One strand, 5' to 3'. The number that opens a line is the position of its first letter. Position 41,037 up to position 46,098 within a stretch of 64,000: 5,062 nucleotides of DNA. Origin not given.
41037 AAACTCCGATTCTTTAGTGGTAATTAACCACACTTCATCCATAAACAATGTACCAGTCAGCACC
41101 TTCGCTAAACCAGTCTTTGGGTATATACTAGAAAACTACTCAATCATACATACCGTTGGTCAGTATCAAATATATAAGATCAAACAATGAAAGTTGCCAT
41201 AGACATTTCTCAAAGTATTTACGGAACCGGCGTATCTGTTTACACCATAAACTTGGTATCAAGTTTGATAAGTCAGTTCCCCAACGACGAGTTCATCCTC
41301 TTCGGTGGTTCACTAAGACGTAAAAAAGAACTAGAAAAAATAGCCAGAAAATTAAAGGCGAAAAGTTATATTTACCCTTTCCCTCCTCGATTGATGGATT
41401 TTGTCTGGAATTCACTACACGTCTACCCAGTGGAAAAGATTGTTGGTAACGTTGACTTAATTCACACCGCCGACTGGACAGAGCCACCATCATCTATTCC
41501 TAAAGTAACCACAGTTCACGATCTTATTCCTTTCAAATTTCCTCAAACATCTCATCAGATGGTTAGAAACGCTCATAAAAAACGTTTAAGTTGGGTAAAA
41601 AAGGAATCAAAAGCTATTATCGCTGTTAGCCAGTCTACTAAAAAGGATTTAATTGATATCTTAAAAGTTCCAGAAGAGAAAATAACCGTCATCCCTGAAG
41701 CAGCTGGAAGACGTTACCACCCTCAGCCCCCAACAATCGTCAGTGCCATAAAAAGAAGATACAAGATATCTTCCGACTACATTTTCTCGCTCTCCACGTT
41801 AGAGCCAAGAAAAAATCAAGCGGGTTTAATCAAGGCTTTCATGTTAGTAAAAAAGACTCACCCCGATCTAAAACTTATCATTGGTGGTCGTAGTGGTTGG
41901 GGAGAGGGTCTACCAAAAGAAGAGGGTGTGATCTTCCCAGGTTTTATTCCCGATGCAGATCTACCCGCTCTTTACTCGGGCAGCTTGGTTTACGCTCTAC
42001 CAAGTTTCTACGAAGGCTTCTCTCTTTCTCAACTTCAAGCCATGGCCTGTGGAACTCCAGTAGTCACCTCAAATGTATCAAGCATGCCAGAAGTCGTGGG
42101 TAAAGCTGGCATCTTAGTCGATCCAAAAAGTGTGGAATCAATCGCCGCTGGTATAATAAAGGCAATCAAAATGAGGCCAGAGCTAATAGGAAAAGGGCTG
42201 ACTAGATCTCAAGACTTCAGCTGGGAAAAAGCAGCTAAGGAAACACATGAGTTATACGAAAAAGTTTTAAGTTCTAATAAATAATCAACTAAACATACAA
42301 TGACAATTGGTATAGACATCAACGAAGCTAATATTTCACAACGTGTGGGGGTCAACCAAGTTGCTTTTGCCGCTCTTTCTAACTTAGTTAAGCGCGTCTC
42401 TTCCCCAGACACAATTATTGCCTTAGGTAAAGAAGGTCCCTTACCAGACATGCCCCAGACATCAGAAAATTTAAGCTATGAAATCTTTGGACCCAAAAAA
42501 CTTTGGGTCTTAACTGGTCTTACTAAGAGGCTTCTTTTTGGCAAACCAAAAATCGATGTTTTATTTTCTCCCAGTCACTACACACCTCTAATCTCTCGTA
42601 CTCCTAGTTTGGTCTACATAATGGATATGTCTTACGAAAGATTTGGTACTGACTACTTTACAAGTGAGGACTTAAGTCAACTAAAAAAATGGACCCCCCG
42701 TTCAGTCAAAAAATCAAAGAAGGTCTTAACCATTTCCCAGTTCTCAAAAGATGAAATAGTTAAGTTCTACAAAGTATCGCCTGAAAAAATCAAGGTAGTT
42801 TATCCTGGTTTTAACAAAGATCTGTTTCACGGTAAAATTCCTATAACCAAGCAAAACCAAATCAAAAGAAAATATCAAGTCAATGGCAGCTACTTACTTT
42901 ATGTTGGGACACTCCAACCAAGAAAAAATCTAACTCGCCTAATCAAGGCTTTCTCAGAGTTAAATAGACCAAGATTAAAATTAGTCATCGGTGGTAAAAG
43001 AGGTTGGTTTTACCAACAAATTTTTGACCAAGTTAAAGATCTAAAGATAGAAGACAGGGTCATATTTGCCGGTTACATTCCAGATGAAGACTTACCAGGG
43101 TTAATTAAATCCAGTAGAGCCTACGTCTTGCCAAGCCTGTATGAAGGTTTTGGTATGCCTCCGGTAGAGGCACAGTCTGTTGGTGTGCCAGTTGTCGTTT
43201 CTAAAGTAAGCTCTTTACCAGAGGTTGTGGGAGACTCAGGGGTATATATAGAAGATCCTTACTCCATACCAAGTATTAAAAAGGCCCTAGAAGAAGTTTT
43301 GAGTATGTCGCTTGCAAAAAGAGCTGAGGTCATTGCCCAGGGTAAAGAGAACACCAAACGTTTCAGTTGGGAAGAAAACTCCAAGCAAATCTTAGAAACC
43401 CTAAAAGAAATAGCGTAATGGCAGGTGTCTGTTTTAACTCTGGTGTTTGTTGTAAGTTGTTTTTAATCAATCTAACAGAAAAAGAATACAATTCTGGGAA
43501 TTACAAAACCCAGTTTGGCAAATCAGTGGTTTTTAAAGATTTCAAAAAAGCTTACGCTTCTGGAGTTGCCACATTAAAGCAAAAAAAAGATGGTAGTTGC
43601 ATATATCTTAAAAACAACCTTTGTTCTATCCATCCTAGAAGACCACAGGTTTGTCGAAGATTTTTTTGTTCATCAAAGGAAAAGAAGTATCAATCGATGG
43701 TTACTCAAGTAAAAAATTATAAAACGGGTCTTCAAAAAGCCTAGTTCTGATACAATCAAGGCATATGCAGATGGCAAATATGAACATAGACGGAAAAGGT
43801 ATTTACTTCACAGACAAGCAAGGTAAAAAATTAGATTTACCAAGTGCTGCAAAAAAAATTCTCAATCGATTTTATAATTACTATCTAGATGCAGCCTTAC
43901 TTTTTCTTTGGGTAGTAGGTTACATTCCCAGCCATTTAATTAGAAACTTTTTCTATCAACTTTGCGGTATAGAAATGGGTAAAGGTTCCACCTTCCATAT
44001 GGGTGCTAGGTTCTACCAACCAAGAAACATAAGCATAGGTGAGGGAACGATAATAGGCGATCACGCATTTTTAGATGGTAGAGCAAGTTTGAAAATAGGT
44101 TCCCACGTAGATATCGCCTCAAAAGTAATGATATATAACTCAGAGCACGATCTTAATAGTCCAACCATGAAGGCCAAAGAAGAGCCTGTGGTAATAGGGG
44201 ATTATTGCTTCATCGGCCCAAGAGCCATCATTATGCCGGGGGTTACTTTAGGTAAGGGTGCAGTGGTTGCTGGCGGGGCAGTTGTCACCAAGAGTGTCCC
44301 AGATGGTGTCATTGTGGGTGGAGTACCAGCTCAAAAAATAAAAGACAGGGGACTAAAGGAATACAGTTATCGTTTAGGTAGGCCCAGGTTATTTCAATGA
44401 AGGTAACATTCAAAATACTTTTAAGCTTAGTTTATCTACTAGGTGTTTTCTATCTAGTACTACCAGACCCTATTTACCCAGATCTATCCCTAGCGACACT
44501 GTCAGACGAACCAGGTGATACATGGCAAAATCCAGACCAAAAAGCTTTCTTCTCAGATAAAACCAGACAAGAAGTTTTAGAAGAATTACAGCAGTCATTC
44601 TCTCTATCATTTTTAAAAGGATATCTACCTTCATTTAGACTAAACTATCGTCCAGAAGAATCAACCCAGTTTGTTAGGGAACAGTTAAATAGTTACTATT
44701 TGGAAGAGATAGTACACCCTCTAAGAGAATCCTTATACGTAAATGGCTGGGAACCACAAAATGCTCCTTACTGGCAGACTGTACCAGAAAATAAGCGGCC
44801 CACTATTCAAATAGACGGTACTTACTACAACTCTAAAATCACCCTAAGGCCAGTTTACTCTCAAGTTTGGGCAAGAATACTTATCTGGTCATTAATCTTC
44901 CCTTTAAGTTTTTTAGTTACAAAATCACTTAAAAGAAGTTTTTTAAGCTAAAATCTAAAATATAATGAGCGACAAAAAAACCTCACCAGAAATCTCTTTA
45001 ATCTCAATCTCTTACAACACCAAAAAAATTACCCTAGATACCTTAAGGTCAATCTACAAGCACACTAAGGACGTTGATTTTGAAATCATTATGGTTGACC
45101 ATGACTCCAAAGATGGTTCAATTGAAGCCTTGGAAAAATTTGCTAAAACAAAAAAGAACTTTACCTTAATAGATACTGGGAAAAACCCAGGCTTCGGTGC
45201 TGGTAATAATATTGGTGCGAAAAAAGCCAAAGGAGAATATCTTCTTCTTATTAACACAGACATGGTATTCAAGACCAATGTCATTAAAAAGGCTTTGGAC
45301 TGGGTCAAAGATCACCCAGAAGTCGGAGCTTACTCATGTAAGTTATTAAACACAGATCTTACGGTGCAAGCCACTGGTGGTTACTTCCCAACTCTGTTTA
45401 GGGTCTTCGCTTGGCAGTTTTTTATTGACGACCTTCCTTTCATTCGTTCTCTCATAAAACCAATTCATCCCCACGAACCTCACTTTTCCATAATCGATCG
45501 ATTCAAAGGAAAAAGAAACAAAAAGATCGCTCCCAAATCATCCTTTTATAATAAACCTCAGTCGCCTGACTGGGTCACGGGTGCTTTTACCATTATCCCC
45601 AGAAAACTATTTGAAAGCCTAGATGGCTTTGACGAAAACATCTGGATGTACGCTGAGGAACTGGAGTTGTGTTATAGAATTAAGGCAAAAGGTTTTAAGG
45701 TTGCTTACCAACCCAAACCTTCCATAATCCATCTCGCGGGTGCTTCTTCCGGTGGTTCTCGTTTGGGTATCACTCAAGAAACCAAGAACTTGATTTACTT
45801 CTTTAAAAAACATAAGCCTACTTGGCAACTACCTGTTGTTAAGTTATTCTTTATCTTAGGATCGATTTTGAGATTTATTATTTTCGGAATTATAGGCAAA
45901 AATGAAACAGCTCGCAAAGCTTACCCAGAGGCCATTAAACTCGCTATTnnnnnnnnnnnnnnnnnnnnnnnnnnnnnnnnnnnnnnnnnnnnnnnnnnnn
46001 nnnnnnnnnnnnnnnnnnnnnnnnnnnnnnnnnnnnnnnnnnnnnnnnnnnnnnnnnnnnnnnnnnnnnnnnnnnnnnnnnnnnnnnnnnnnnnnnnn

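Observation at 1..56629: About 56-kb glycosylation super-island: at least 7 ArnT/PMT-like GT-C, 2 PIG-V-like, 3 TM-less DPM1-like synthases, about 18 GT2/GT4, 3 methyltransferases, flippase, ligase, initiating PGT, ManC, GalE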

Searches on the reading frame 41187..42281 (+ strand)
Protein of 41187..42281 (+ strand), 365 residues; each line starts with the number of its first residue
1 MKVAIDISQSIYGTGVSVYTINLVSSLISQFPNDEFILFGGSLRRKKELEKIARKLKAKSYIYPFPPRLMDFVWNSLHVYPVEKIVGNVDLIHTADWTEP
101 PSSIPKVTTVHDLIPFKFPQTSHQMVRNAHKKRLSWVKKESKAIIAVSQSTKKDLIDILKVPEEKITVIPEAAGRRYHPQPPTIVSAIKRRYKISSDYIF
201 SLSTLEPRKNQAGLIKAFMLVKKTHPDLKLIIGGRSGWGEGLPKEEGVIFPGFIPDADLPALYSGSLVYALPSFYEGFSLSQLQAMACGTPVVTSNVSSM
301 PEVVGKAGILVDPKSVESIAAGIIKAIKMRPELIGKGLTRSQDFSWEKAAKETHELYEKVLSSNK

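Call 7: search_protein_families(library=pfam, proteins=[window:41187-42281:+], max_evalue=0.001)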
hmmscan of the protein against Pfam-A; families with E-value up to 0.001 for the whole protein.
window:41187-42281:+ (365 aa): 5 families
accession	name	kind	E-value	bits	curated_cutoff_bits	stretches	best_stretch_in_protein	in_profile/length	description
PF00534.26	Glycos_transf_1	-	6.2e-33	114.2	26.4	1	197-330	16-159/172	Glycosyl transferases group 1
PF13692.12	Glyco_trans_1_4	-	4.7e-28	98.7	27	1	199-327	4-140/142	Glycosyl transferases group 1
PF13439.12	Glyco_transf_4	-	1.8e-16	61.1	28.5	1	15-170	3-163/170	Glycosyltransferase Family 4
PF13524.12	Glyco_trans_1_2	-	9.4e-05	22.8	25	1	223-303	10-88/144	Glycosyl transferase-like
PF20706.3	GT4-conflict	-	0.00017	21.1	26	1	261-304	277-320/385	Family 4 Glycosyltransferase in conflict systems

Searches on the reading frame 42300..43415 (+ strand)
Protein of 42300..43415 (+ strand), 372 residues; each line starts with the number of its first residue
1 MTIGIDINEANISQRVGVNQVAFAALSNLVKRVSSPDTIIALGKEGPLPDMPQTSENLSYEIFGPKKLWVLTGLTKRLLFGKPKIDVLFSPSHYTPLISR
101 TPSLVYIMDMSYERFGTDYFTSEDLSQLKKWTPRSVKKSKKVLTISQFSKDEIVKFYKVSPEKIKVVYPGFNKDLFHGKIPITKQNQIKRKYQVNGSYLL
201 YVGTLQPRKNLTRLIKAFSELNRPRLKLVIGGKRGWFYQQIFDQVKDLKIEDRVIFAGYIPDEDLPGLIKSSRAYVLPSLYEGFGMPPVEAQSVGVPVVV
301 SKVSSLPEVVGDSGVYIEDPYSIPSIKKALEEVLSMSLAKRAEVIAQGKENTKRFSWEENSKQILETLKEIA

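Call 7: search_protein_families(library=pfam, proteins=[window:42300-43415:+], max_evalue=0.001)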
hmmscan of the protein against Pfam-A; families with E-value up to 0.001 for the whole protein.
window:42300-43415:+ (372 aa): 4 families
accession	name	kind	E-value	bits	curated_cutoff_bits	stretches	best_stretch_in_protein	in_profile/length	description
PF00534.26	Glycos_transf_1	-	5.6e-37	127.4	26.4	1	195-350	14-171/172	Glycosyl transferases group 1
PF13692.12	Glyco_trans_1_4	-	2.6e-26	93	27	1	198-334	3-140/142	Glycosyl transferases group 1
PF20706.3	GT4-conflict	-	3e-08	33.5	26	1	196-312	197-322/385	Family 4 Glycosyltransferase in conflict systems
PF13439.12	Glyco_transf_4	-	5.9e-07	30.1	28.5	1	81-173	71-168/170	Glycosyltransferase Family 4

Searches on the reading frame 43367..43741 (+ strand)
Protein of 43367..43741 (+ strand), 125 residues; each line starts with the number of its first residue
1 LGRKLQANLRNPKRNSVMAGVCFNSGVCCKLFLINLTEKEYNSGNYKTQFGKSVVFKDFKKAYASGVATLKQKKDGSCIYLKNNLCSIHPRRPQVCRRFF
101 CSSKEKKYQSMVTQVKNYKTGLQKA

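Call 7: search_protein_families(library=pfam, proteins=[window:43367-43741:+], max_evalue=0.001)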
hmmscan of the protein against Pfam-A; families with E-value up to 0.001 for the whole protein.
window:43367-43741:+ (125 aa): 1 family
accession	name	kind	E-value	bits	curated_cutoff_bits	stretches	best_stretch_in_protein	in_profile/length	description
PF03692.20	CxxCxxCC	-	5.5e-08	33.8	23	1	22-104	2-74/85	Putative zinc- or iron-chelating domain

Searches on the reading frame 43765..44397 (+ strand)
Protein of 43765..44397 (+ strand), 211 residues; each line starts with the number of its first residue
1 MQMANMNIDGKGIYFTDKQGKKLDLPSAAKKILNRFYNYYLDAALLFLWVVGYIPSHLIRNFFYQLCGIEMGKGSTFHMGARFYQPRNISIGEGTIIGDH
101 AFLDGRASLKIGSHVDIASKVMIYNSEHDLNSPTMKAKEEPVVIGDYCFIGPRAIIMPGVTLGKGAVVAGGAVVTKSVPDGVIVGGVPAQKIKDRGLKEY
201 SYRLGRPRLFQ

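Call 7: search_protein_families(library=pfam, proteins=[window:43765-44397:+], max_evalue=0.001)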
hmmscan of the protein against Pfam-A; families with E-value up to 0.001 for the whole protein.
window:43765-44397:+ (211 aa): 3 families
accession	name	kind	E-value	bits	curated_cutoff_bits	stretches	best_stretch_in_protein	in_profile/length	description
PF00132.30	Hexapep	-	2.8e-14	52.5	27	1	142-176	2-36/36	Bacterial transferase hexapeptide (six repeats)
PF14602.12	Hexapep_2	-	3.1e-10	40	27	1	141-176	1-34/34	Hexapeptide repeat of succinyl-transferase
PF25084.1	LbH_EIF2B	-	0.0003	21.2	54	0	87-178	20-97/105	EIF2B subunit epsilon LbH domain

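Call 86: search_protein_families(library=ncbifam, proteins=[window:43765-44397:+], max_evalue=0.0001)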
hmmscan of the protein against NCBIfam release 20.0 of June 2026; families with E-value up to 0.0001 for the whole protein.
window:43765-44397:+ (211 aa): 37 families (the best 25 are shown)
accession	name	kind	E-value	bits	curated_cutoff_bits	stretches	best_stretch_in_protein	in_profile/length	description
NF007797.0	PRK10502.1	subfamily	9.6e-27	93.8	192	1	45-196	31-180/183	WcaF family extracellular polysaccharide biosynthesis acetyltransferase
NF007240.0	PRK09677.1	equivalog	9.9e-21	74.1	243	1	55-195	28-184/192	putative lipopolysaccharide biosynthesis O-acetyl transferase WbbJ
TIGR04008.1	WcaF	equivalog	1.1e-20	74.2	326.3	1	44-195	29-178/180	colanic acid biosynthesis acetyltransferase WcaF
NF007499.0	PRK10092.1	equivalog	3.9e-20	72.4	314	1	106-193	91-181/183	maltose O-acetyltransferase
TIGR03532.1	DapD_Ac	equivalog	8e-20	71.4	231.75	1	71-194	101-213/231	2,3,4,5-tetrahydropyridine-2,6-dicarboxylate N-acetyltransferase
NF038307.1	EPS_acetyl_HpsU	equivalog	1.8e-18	66.8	305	1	55-193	38-176/178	hormogonium polysaccharide biosynthesis acetyltransferase HpsU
TIGR03308.1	phn_thr-fam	hypoth_equivalog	7e-18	65.2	201.65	1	138-202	105-169/204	phosphonate metabolim protein, transferase hexapeptide repeat family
NF058585.1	HptprglPActTf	PfamEq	2.5e-14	53.2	300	1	142-195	107-160/172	heptaprenylglyceryl phosphate O-acetyltransferase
TIGR03570.1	NeuD_NnaD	subfamily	2.6e-14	53.3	160.8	1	87-190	98-202/202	NeuD/PglB/VioB family sugar acetyltransferase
NF007076.0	PRK09527.1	equivalog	5.6e-14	52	347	1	70-200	69-192/203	galactoside O-acetyltransferase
NF000490.1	chloram_CatB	equivalog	1.4e-13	50.6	350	1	112-195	78-164/210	type B chloramphenicol O-acetyltransferase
NF000311.1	Vat_ABCDEFH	equivalog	7.5e-13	48.5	300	1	141-197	110-166/201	Vat family streptogramin A O-acetyltransferase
NF033468.1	stregram_VatI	exception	1e-12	48.3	415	1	141-196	112-167/208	streptogramin A O-acetyltransferase Vat(I)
NF041874.1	EPS_EpsC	equivalog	3.6e-12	46.3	150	1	88-194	61-166/168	serine O-acetyltransferase EpsC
NF000504.1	stregram_VatH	exception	1.8e-11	44.4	475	1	133-195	107-171/216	streptogramin A O-acetyltransferase Vat(H)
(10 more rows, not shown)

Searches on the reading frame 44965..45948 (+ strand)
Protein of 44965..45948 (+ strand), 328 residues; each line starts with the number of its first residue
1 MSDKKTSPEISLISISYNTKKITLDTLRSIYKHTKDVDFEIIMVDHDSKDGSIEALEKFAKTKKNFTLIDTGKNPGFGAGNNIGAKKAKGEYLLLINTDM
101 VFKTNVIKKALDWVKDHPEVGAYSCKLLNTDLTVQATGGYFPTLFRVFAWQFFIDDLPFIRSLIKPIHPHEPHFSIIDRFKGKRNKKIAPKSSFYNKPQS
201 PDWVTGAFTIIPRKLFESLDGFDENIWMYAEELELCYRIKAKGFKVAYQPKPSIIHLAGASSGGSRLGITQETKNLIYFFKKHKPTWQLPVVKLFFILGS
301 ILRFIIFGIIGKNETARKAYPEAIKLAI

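Call 8: search_protein_families(library=pfam, proteins=[window:44965-45948:+], max_evalue=0.001)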
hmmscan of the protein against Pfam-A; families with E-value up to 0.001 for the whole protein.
window:44965-45948:+ (328 aa): 4 families
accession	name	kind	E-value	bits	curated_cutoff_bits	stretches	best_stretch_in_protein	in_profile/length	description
PF00535.33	Glycos_transf_2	-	6.1e-20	72.3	23.3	1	11-123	1-112/168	Glycosyl transferase family 2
PF13641.12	Glyco_tranf_2_3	-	5.9e-10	40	27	1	204-261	159-216/230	Glycosyltransferase like family 2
PF10111.15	Glyco_tranf_2_2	-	8.3e-09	35.8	27.3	1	23-112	15-104/276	Glycosyltransferase like family 2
PF13632.12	Glyco_trans_2_3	-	0.0002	21.7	27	0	194-258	62-124/198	Glycosyl transferase family group 2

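Call 17: search_protein_families(library=ncbifam, proteins=[window:44965-45948:+], max_evalue=0.001)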
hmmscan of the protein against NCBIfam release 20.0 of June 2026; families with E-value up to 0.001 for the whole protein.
window:44965-45948:+ (328 aa): 16 families
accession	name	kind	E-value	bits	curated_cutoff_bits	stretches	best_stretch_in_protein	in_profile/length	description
TIGR03937.1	PgaC_IcaA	equivalog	7.2e-17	61.4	422.3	1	4-123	41-159/407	poly-beta-1,6-N-acetyl-D-glucosamine synthase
NF041875.1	EPS_EpsD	equivalog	1.3e-14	54.4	370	2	27-117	18-107/325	exopolysaccharide biosynthesis glycosyltransferase EpsD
NF047683.1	TeichurnBiosyTuaG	equivalog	1.9e-13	50.6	400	1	5-118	3-115/252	teichuronic acid biosynthesis protein TuaG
TIGR04283.1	glyco_like_mftF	equivalog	5.6e-13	49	182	1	17-136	8-120/221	TIGR04283 family arsenosugar biosynthesis glycosyltransferase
NF038299.1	EPS_HpsN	equivalog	1.3e-12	47.4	425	1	8-130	1-122/317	hormogonium polysaccharide biosynthesis glycosyltransferase HpsN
TIGR03965.1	mycofact_glyco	equivalog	4.5e-12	45.6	280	1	203-256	228-280/467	mycofactocin biosynthesis glycosyltransferase MftF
NF007482.0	PRK10073.1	equivalog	6.5e-11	41.8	423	1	5-113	3-109/334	glycosyltransferase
NF038302.1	EPS_HpsE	equivalog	9.2e-11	41.3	300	1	23-127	19-124/307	hormogonium polysaccharide biosynthesis glycosyltransferase HpsE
TIGR01556.1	rhamnosyltran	subfamily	1.2e-09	37.8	200.55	1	17-117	3-101/281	rhamnosyltransferase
TIGR03111.1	glyc2_xrt_Gpos1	hypoth_equivalog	1.8e-09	36.9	363.95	1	5-145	46-187/439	TIGR03111 family XrtG-associated glycosyltransferase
NF047588.1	GlcsyltransPgfSStrep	equivalog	1.8e-07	30.7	500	1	16-115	9-111/308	glycosyltransferase PgfS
TIGR04009.1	wcaE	equivalog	2.6e-07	30.2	369.2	1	10-110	3-103/248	colanic acid biosynthesis glycosyltransferase WcaE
NF053739.1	GlytfEpsEBac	equivalog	1.1e-06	27.8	450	1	8-119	1-112/265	glycosyltransferase EpsE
NF050050.1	ProtGlycPglI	equivalog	2.6e-06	27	500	1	8-112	2-106/306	GalNAc(5)-diNAcBac-PP-undecaprenol beta-1,3-glucosyltransferase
TIGR04242.1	nodulat_NodC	equivalog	4.9e-06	25.7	550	1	4-127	44-168/395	chitooligosaccharide synthase NodC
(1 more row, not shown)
